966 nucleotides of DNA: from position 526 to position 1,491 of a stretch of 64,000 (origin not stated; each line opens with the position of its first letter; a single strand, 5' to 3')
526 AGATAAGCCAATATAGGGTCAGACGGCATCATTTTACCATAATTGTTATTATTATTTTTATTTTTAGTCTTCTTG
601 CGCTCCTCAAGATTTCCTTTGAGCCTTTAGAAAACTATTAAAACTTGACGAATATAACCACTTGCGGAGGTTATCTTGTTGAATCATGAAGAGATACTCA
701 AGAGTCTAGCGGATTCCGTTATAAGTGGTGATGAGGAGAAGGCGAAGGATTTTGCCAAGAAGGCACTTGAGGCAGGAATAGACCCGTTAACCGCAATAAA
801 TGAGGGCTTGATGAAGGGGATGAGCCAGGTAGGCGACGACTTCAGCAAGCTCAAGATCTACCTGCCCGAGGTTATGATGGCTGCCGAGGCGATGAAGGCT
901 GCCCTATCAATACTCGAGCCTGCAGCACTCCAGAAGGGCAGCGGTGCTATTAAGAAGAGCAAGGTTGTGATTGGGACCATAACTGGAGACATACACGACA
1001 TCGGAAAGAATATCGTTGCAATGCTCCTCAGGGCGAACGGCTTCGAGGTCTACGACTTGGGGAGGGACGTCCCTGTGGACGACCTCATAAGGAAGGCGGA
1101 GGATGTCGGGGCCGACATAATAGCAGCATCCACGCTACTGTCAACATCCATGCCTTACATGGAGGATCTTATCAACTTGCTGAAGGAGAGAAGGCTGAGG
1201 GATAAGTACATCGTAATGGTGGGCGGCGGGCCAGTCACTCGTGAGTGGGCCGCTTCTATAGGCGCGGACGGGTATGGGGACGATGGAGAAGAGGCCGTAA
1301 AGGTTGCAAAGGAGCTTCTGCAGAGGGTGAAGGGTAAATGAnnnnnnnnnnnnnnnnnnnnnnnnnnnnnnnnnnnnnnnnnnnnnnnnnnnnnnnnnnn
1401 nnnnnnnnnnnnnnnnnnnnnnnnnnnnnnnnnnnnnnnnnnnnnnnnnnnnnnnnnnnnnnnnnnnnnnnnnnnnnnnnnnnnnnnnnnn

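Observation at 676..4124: Corrinoid protein plus two tandem pyrrolysine-free MtmB-family methyltransferases: a methyl-transfer module of unknown substrate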

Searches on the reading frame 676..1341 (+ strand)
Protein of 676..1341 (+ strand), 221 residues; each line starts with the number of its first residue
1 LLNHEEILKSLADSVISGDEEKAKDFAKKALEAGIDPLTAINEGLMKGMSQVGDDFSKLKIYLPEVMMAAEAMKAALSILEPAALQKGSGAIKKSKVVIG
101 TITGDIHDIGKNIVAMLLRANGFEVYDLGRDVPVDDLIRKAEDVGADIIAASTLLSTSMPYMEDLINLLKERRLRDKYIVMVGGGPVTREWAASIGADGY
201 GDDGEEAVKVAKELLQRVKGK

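Call 3: search_protein_families(library=pfam, proteins=[window:676-1341:+], max_evalue=0.01)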
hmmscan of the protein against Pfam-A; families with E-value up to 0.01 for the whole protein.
window:676-1341:+ (221 aa): 2 families
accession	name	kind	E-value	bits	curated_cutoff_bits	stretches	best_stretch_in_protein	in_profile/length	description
PF02310.24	B12-binding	-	2.2e-28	99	32.1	1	96-208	2-120/121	B12 binding domain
PF02607.22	B12-binding_2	-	7.4e-24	84.2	23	1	8-81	2-74/74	B12 binding domain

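Call 4: search_protein_families(library=ncbifam, proteins=[window:676-1341:+], max_evalue=0.01)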
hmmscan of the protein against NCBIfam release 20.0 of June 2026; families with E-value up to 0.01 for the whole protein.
window:676-1341:+ (221 aa): 16 families
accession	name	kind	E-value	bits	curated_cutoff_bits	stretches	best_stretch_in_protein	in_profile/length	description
NF047995.1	corrinoid_MtgC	exception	1.1e-67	227.7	310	1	6-216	3-214/215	glycine betaine-specific corrinoid protein MtgC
TIGR02370.1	pyl_corrinoid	subfamily_domain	1.2e-65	220.6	215.3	1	11-207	2-197/197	methyltransferase cognate corrinoid protein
NF041607.1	dimeth_corrin_MtbC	equivalog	1.6e-60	204.1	350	1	11-215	1-203/203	dimethylamine corrinoid protein MtbC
NF047996.1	corrin_MtgC_2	exception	2.9e-57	193.5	370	1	5-216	2-211/212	glycine betaine-specific corrinoid protein MtgC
NF040669.1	MtaC2_Meth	equivalog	1.3e-45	155.8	450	1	1-216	36-247/267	methanol--corrinoid protein MtaC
NF040655.1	MtaC_Meth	equivalog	7.9e-43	146.3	420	1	3-217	31-240/253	methanol--corrinoid protein MtaC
TIGR02082.1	metH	equivalog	1e-42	145.9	1010.85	1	6-216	645-859/1182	methionine synthase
NF007024.0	PRK09490.1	equivalog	9.2e-36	123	1497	1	8-194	662-849/1234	methionine synthase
NF002612.0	PRK02261.1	equivalog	4.5e-14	52.2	110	1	93-185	2-93/148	methylaspartate mutase subunit S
NF052513.1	TransRegCarH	equivalog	1.9e-13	50.3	400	1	5-198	81-262/274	HTH-type transcriptional repressor CarH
NF040743.1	ornith_mutase_E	equivalog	2.2e-12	45.8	800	1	93-219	594-727/730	D-ornithine 4,5-aminomutase subunit OraE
NF052385.1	Lys_5_6_beta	equivalog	2.3e-12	47.2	280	1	117-218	133-237/241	lysine 5,6-aminomutase subunit beta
TIGR01501.1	MthylAspMutase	equivalog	1e-09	38.3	135.8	1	95-185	2-91/134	methylaspartate mutase subunit S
NF045497.1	IsobCoAmut_IcmF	equivalog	7.4e-07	27.3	1500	1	97-187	5-95/1076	fused isobutyryl-CoA mutase/GTPase IcmF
TIGR00640.1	acid_CoA_mut_C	subfamily_domain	9.6e-07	28.9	57.45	1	94-184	2-91/132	methylmalonyl-CoA mutase C-terminal domain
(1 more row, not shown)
